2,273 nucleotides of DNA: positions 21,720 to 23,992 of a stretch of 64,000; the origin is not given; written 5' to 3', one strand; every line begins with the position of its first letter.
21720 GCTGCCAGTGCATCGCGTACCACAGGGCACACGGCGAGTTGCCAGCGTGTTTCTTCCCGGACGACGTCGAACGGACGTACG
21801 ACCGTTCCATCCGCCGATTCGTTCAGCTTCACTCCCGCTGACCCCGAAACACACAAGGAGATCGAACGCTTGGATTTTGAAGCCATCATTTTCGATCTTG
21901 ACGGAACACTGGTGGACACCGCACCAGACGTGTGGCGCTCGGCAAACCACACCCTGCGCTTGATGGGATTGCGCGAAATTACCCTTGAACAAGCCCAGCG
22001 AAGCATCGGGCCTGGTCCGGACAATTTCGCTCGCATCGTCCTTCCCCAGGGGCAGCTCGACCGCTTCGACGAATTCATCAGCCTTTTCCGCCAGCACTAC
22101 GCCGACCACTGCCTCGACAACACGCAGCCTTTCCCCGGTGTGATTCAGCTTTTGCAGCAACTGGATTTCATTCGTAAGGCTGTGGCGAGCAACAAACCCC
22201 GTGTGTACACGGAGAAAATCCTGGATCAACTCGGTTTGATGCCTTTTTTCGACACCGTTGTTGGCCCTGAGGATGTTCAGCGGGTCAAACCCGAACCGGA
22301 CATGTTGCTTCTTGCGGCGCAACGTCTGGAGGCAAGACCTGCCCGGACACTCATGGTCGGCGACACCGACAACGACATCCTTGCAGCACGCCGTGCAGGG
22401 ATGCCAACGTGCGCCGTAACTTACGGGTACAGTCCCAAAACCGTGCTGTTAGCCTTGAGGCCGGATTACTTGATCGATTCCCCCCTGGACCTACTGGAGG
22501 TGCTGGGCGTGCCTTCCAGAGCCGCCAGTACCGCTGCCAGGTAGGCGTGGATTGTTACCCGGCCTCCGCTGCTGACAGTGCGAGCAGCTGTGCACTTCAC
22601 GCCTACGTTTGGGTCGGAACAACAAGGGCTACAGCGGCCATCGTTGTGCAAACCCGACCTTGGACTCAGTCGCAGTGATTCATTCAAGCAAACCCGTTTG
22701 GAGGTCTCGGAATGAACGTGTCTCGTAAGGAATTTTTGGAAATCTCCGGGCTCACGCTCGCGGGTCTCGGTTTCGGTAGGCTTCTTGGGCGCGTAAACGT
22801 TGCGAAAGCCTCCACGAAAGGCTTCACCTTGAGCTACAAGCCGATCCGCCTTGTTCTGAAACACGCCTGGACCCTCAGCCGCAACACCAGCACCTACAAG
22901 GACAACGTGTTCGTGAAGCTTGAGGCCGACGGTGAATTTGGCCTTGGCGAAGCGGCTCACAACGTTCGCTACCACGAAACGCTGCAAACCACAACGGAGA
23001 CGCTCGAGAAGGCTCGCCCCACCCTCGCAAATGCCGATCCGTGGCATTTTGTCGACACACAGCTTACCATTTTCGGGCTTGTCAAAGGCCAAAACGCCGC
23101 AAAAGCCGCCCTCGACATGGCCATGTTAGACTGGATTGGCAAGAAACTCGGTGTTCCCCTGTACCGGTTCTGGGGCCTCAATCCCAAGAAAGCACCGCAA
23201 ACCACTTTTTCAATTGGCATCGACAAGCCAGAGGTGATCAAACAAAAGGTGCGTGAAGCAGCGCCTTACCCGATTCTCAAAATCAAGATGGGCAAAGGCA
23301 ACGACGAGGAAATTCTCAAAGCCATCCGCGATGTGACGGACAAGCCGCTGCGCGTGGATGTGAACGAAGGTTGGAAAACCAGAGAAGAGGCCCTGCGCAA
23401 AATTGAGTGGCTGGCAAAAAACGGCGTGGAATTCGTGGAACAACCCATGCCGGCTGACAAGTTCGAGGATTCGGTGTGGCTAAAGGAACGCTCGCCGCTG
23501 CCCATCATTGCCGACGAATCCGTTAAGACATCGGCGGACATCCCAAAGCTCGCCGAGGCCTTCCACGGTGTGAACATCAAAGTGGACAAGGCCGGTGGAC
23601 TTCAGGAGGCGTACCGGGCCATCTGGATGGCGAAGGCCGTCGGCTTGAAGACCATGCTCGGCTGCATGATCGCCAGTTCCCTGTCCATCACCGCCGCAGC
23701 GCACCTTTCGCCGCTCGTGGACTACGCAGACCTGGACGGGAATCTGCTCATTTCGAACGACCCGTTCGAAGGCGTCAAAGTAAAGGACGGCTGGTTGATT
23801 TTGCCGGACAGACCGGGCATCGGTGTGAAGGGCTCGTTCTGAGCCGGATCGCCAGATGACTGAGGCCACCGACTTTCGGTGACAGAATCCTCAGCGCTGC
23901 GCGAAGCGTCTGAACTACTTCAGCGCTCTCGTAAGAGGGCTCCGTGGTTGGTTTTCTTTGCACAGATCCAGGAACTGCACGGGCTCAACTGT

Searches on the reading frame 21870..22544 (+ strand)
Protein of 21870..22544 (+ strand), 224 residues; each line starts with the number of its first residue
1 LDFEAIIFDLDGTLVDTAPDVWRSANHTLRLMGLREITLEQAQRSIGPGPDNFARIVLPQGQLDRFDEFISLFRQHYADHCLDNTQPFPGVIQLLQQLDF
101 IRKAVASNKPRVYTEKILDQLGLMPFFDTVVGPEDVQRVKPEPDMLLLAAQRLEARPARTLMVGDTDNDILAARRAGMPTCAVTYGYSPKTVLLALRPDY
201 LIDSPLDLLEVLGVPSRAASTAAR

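Call 60: search_protein_families(library=ncbifam, proteins=[window:21870-22544:+], max_evalue=0.00001)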
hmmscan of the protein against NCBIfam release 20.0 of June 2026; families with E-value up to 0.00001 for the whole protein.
window:21870-22544:+ (224 aa): 37 families (the best 25 are shown)
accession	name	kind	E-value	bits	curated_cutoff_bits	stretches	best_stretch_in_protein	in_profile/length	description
TIGR01449.2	PGP_bact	equivalog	2.4e-46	158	180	1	6-212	1-213/213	phosphoglycolate phosphatase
NF009695.0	PRK13222.1-2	equivalog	1.7e-45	155.3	225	1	2-212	5-222/226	phosphoglycolate phosphatase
NF009804.0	PRK13288.1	equivalog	2.8e-40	138.1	218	1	2-214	2-212/215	pyrophosphatase PpaX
NF009697.0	PRK13222.1-4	equivalog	2.6e-34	118.6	327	1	2-217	6-227/232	phosphoglycolate phosphatase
NF009696.0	PRK13222.1-3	equivalog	5.3e-33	114.6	359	1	1-212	1-216/223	N-acetylmuramic acid 6-phosphate phosphatase MupP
NF009694.0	PRK13222.1-1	equivalog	3.7e-31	108.3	415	1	71-216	96-243/252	phosphoglycolate phosphatase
NF009700.0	PRK13226.1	equivalog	6e-30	104.6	342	1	5-210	14-222/229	phosphoglycolate phosphatase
TIGR01454.1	AHBA_synth_RP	hypoth_equivalog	2.4e-29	102.5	246.65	1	6-211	1-202/205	AHBA synthesis associated protein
TIGR02009.1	PGMB-YQAB-SF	subfamily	2.1e-25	90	153.35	1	4-183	2-186/186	beta-phosphoglucomutase family hydrolase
NF009698.0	PRK13223.1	equivalog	2.8e-25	89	466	1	6-208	16-225/272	phosphoglycolate phosphatase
TIGR02253.1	CTE7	subfamily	3.5e-20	72.7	169.75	1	5-209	4-221/221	TIGR02253 family HAD-type hydrolase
NF008000.0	PRK10725.1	equivalog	6.6e-20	72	215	1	3-183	5-185/188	fructose-1-phosphate/6-phosphogluconate phosphatase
NF009699.0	PRK13225.1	equivalog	4.6e-19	69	368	1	3-211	62-266/273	phosphoglycolate phosphatase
TIGR01990.1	bPGM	equivalog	1.3e-18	67.7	189.4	1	3-183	1-186/187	beta-phosphoglucomutase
TIGR01509.1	HAD-SF-IA-v3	subfamily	6.7e-18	65.3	29.4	1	77-183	55-154/154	HAD-IA family hydrolase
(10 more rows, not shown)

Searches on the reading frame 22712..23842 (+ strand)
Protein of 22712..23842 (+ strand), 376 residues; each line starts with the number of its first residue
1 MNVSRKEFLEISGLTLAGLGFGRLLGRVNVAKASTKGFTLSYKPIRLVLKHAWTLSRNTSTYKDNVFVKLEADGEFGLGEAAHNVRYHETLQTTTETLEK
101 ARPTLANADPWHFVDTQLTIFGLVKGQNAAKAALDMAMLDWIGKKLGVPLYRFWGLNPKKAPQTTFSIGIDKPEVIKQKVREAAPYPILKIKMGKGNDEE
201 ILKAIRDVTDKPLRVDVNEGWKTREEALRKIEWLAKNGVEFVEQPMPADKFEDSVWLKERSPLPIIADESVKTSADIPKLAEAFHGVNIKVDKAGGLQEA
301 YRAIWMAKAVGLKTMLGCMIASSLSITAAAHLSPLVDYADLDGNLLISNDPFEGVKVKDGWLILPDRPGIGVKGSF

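Call 60: search_protein_families(library=ncbifam, proteins=[window:22712-23842:+], max_evalue=0.00001)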
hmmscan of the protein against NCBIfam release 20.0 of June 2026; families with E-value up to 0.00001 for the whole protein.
window:22712-23842:+ (376 aa): 15 families
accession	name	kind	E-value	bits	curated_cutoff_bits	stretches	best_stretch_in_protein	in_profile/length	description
NF042940.1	racemase_DgcA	equivalog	1e-66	225.4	400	1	45-365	6-317/323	N-acetyl-D-Glu racemase DgcA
NF011708.0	PRK15129.1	equivalog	1.1e-39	136.4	343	1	49-362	13-319/321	L-Ala-D/L-Glu epimerase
NF041118.1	A_G_epim_Thtga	equivalog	3.8e-35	121.6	500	1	46-358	12-334/341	L-Ala-D/L-Glu epimerase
TIGR02534.1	mucon_cyclo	subfamily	1.9e-34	119.3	334.95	1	53-373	17-356/368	muconate/chloromuconate family cycloisomerase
TIGR01928.1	menC_lowGC_arch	equivalog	1.1e-27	97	200.65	1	46-336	4-300/325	o-succinylbenzoate synthase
NF043002.1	HProlDhtase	equivalog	6e-21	74.7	500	1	95-374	66-354/366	cis-3-hydroxy-L-proline dehydratase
NF040866.1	AraD_Arch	equivalog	2e-15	56.7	650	1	121-372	94-359/372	arabinonate dehydratase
NF002782.0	PRK02901.1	equivalog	1.6e-14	53.7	288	1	195-360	117-286/328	o-succinylbenzoate synthase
NF047820.1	TalGalacDh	equivalog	7.1e-13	48.2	500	1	130-373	107-355/371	L-talarate/galactarate dehydratase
TIGR01927.1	menC_gam_Gplu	equivalog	1.6e-12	47.3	130.55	1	51-334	9-280/307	o-succinylbenzoate synthase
NF003473.0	PRK05105.1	equivalog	4.9e-11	42.2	236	1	161-334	111-288/331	o-succinylbenzoate synthase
NF010624.0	PRK14017.1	equivalog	8.7e-10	38.2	311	1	66-372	16-350/382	galactonate dehydratase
NF002739.0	PRK02714.1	equivalog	1.7e-09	37.6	259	1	188-280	136-235/320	o-succinylbenzoate synthase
NF043051.1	ManoateDhtManD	equivalog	1.9e-08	33.5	550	0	62-159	14-114/403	D-mannonate dehydratase ManD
NF040790.2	glucon_galact_dh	equivalog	2.2e-07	30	750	0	67-155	27-118/390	bifunctional D-gluconate/D-galactonate dehydratase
